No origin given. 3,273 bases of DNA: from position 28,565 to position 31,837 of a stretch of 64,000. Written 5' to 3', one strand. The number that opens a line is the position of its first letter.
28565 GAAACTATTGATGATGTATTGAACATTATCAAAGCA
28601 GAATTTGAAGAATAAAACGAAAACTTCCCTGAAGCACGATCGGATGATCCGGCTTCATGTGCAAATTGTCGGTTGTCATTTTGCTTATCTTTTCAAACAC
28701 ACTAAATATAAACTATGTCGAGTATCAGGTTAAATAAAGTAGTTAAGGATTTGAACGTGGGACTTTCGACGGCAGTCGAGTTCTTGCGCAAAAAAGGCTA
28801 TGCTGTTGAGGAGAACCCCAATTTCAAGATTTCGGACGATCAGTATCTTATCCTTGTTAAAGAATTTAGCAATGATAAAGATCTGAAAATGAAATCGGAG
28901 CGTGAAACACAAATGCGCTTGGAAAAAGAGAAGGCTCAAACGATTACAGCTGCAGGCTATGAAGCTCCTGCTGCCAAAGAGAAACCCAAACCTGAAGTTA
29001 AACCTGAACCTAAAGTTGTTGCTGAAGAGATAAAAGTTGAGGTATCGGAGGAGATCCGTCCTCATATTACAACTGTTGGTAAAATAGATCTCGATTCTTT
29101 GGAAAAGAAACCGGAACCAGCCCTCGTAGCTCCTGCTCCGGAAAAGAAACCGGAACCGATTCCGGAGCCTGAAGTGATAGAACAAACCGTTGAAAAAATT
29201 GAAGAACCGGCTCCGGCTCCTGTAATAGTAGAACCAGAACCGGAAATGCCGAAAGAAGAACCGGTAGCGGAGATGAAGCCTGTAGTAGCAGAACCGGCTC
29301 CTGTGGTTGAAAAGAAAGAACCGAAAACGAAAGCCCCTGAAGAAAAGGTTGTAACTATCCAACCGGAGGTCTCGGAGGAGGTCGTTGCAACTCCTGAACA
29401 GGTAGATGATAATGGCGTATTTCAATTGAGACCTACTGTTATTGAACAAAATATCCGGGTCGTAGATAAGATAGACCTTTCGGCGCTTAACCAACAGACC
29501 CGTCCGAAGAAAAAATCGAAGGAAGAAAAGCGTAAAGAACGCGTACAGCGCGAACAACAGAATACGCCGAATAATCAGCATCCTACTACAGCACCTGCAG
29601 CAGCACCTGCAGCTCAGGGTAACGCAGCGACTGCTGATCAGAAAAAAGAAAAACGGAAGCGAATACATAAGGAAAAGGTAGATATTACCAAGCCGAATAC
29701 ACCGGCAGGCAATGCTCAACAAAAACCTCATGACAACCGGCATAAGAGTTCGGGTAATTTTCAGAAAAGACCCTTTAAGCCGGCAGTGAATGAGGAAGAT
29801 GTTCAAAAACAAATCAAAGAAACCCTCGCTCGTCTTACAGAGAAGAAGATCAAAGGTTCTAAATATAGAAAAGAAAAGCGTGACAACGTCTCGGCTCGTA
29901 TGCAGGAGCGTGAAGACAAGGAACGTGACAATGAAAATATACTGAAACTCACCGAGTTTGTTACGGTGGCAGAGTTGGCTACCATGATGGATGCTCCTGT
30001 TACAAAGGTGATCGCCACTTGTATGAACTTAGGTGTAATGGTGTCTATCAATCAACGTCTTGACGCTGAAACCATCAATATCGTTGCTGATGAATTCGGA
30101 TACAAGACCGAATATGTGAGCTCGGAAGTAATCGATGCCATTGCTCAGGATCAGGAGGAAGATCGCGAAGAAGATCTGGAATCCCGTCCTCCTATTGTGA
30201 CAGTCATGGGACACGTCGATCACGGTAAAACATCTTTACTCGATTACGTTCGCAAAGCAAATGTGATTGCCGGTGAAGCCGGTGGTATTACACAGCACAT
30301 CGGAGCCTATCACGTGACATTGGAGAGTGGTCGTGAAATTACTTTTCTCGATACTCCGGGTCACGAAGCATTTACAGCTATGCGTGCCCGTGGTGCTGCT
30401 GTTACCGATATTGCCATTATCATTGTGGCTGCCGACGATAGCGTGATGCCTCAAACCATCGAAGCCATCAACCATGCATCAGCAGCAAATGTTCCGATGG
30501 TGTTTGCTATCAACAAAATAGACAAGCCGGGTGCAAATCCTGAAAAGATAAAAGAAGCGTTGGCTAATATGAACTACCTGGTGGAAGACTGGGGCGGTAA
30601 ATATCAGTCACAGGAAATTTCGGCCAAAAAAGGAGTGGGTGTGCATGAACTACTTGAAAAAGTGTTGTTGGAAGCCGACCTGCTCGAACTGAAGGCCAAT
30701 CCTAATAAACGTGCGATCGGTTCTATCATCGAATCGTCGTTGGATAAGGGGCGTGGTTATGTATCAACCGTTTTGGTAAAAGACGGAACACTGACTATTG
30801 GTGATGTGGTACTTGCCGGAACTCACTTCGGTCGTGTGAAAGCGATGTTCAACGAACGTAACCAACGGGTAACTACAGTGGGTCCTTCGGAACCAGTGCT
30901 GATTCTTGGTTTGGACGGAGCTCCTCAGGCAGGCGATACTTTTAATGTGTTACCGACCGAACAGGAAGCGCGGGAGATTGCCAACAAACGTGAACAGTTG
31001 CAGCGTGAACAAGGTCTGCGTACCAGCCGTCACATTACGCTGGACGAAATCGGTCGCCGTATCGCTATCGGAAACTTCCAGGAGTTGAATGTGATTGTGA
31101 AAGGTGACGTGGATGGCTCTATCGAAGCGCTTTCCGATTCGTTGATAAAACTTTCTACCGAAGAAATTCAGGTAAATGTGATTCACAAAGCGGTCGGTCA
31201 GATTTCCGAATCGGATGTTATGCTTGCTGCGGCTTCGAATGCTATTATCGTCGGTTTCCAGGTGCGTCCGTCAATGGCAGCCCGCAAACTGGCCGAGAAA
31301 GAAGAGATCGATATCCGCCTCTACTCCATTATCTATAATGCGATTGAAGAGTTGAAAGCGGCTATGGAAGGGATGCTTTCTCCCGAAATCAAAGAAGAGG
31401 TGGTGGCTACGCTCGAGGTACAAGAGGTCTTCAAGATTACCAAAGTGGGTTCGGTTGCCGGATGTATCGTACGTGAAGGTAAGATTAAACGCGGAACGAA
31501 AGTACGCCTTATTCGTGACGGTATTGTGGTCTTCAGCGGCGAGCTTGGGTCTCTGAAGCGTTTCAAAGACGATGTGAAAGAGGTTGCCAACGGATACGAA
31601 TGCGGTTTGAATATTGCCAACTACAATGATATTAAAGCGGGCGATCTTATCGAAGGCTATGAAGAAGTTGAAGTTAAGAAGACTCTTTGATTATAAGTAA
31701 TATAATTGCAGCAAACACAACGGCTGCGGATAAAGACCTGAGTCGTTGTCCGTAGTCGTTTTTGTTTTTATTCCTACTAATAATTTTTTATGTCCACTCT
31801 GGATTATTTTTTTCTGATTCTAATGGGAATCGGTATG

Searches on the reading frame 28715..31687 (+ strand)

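Call 63: search_protein_families(library=pfam, proteins=[window:28715-31687:+])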
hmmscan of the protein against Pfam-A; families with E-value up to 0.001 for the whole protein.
window:28715-31687:+ (991 aa): 7 families
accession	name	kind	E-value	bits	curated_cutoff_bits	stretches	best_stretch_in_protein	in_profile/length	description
PF11987.13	IF-2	-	1.3e-41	141.6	27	1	768-881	4-117/117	Translation-initiation factor 2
PF00009.33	GTP_EFTU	-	2.6e-31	109.1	26.5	1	494-651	5-183/188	Elongation factor Tu GTP binding domain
PF22042.2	EF-G_D2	-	7.6e-28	96.9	27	1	667-745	2-83/84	Elongation factor G domain 2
PF04760.21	IF2_N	-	2.4e-16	59.7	25.3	1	413-464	1-53/53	Translation initiation factor IF-2, N-terminal region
PF03144.31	GTP_EFTU_D2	-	8e-11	42.7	30.3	1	912-979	1-72/73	Elongation factor Tu domain 2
PF01926.29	MMR_HSR1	-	8.4e-10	39.2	21.9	1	495-601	2-113/113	50S ribosome-binding GTPase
PF00071.28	Ras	-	0.00013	22.1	21.6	1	496-651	3-157/162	Ras family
